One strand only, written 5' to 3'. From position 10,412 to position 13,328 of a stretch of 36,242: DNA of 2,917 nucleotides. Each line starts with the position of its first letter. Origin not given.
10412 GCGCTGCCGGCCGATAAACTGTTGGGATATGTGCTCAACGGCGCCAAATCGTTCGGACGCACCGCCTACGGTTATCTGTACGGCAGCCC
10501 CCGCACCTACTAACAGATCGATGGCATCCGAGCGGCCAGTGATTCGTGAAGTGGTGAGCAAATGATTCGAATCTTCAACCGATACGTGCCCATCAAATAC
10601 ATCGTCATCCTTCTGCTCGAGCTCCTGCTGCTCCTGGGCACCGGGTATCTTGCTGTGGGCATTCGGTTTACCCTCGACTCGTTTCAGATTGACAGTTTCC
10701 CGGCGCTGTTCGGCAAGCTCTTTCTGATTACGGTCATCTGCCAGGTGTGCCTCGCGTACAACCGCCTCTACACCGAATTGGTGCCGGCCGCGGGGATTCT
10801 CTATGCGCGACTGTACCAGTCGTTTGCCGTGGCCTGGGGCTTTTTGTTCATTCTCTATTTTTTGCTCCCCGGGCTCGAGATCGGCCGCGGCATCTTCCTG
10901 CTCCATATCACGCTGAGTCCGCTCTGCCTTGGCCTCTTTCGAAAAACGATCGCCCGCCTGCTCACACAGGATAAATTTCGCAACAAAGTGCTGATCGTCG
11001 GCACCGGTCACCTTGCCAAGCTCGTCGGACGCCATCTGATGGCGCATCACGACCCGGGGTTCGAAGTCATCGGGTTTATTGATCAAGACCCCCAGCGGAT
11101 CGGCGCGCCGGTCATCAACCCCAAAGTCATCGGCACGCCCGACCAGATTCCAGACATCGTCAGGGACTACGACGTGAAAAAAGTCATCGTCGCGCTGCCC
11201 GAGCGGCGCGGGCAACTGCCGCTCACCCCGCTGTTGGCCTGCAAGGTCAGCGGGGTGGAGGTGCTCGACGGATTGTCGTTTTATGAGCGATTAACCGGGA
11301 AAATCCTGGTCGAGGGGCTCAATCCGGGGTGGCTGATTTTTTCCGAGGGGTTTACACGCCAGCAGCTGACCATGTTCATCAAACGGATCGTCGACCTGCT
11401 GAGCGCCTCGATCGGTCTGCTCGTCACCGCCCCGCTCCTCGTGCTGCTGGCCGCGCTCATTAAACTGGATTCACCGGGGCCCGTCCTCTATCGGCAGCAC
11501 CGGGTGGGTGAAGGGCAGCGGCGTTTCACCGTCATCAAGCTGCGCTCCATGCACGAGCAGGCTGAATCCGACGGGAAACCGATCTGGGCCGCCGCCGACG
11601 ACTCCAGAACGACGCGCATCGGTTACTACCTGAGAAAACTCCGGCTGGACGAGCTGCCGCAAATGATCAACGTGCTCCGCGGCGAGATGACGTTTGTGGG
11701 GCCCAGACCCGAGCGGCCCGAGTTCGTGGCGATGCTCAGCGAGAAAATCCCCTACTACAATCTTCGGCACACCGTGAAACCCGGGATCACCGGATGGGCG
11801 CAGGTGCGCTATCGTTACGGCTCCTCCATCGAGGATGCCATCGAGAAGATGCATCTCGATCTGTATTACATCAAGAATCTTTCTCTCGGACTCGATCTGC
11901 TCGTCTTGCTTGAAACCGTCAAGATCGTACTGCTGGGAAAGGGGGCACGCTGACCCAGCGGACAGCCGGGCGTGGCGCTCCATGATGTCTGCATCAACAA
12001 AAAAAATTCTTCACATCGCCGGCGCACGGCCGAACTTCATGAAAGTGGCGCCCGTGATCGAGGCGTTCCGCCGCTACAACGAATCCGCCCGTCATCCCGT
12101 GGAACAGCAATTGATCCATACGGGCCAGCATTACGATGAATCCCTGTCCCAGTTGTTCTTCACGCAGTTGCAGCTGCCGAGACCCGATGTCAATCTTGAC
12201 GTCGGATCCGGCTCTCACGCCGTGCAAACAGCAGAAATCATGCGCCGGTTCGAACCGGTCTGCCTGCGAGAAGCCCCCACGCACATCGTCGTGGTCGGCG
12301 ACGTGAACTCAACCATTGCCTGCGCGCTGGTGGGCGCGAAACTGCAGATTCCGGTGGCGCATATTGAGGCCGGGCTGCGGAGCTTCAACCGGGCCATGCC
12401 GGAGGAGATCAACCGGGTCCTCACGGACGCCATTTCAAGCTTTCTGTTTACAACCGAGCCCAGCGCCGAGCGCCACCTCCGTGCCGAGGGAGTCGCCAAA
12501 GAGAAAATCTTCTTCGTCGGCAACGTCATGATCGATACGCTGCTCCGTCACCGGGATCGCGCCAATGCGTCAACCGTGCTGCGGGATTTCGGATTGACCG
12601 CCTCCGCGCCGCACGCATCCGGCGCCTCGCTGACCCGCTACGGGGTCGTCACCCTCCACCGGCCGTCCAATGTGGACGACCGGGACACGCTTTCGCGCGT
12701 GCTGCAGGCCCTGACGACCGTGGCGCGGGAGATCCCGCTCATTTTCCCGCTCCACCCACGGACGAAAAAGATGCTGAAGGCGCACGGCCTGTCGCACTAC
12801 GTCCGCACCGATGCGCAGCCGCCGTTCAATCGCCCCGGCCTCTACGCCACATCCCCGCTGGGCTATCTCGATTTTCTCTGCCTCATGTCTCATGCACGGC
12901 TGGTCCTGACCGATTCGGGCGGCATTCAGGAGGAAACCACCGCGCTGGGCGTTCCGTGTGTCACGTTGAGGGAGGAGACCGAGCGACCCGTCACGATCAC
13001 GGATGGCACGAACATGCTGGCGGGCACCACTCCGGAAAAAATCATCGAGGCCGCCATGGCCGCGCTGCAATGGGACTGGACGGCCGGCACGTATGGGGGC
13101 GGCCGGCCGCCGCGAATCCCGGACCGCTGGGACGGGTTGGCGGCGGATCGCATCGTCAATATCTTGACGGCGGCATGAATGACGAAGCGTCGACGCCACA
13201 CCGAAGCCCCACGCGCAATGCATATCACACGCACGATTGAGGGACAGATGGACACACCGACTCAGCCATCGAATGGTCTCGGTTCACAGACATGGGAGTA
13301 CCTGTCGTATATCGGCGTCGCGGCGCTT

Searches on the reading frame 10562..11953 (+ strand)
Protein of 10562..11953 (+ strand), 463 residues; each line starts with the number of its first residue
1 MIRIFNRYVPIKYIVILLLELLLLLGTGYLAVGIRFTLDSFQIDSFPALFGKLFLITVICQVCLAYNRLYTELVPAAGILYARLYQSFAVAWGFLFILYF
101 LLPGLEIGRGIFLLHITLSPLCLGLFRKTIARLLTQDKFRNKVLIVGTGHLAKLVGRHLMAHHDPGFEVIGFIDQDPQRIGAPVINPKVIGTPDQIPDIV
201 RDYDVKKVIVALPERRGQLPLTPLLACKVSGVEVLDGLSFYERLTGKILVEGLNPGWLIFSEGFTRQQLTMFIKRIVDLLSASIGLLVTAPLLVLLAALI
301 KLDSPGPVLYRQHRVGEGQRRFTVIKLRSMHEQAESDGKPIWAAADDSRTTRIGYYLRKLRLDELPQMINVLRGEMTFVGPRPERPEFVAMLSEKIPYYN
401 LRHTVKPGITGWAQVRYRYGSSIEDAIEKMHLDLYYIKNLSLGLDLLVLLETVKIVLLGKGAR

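Call 6: search_protein_families(library=pfam, proteins=[window:10562-11953:+], max_evalue=0.001)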
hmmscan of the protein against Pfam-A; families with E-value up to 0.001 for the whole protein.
window:10562-11953:+ (463 aa): 2 families
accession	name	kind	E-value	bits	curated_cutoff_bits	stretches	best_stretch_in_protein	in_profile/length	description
PF02397.22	Bac_transf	-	9.7e-64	214.6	27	1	274-457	1-178/179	Bacterial sugar transferase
PF13727.12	CoA_binding_3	-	2e-13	51.1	25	1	79-217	16-154/175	CoA-binding domain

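Call 8: search_protein_families(library=ncbifam, proteins=[window:10562-11953:+], max_evalue=0.0001)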
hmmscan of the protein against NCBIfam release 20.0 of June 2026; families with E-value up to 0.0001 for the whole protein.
window:10562-11953:+ (463 aa): 14 families
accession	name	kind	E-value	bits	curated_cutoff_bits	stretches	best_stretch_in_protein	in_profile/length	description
TIGR03013.1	EpsB_2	subfamily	3.6e-141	471.3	393.35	1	20-463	3-443/443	TIGR03013 family XrtA/PEP-CTERM system glycosyltransferase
TIGR03025.1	EPS_sugtrans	subfamily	4.9e-119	398.5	295.55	1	19-463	2-445/445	exopolysaccharide biosynthesis polyprenyl glycosylphosphotransferase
TIGR03023.1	WcaJ_sugtrans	equivalog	9.2e-95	318.6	410.75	1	19-462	2-452/453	undecaprenyl-phosphate glucose phosphotransferase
TIGR03022.1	WbaP_sugtrans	subfamily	6.4e-66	223.5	403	1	22-463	7-456/456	undecaprenyl-phosphate galactose phosphotransferase WbaP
NF041877.1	EPS_EpsZ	equivalog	1.6e-53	182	800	1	35-462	33-458/459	exopolysaccharide biosynthesis polyisoprenyl-phosphate hexose-1-phosphate transferase EpsZ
NF050817.1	PolSacchBiosHfsE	equivalog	1.5e-46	159.1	750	1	264-457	262-460/467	polysaccharide biosynthesis protein HfsE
NF007518.0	PRK10124.1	equivalog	5e-46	157.4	684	1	139-460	143-461/464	undecaprenyl-phosphate glucose phosphotransferase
NF052601.1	undeca_RfbP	equivalog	9.4e-41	139.7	330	1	268-460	39-239/244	undecaprenyl-phosphate galactose phosphotransferase family protein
NF011751.0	PRK15204.1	equivalog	1.4e-32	113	907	1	107-462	112-475/476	undecaprenyl-phosphate galactose phosphotransferase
NF045514.1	glycotran_HepC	equivalog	1.5e-25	89.8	140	1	266-383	109-211/220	heterocyst development glycosyltransferase HepC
NF003995.0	PRK05472.2-4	subfamily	1.3e-08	34.7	126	1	128-231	72-172/213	redox-sensing transcriptional repressor Rex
NF003992.0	PRK05472.2-1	equivalog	1.7e-08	33.9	226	1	127-225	86-181/249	redox-sensing transcriptional repressor Rex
NF003993.0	PRK05472.2-2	equivalog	7e-08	32.3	217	1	130-231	74-172/212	redox-sensing transcriptional repressor Rex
NF003996.0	PRK05472.2-5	equivalog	1.3e-06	28.5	138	1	127-222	65-157/209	redox-sensing transcriptional repressor Rex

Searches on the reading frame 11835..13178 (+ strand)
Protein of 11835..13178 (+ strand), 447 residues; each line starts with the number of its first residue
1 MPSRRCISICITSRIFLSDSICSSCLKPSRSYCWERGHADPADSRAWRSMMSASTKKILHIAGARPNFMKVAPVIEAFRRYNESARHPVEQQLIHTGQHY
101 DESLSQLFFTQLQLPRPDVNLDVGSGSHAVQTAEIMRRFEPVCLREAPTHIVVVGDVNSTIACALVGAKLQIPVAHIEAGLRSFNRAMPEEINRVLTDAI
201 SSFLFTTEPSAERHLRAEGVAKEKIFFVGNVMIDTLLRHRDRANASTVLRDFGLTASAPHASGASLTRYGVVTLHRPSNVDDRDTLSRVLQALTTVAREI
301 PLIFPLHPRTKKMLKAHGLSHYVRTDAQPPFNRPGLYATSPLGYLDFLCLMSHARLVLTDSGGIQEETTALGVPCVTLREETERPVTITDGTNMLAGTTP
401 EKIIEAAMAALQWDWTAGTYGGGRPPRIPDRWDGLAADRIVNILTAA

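Call 6: search_protein_families(library=pfam, proteins=[window:11835-13178:+], max_evalue=0.001)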
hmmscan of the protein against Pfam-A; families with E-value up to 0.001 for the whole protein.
window:11835-13178:+ (447 aa): 1 family
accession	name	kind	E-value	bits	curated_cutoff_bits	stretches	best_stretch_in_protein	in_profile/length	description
PF02350.25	Epimerase_2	-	3e-100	335.9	30.6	1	86-444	6-346/347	UDP-N-acetylglucosamine 2-epimerase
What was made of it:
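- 11835..13178 (+): WecB-type UDP-GlcNAc 2-epimerase directly upstream. The true start is probably internal. PF02350, 335.9 bits (call 6).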
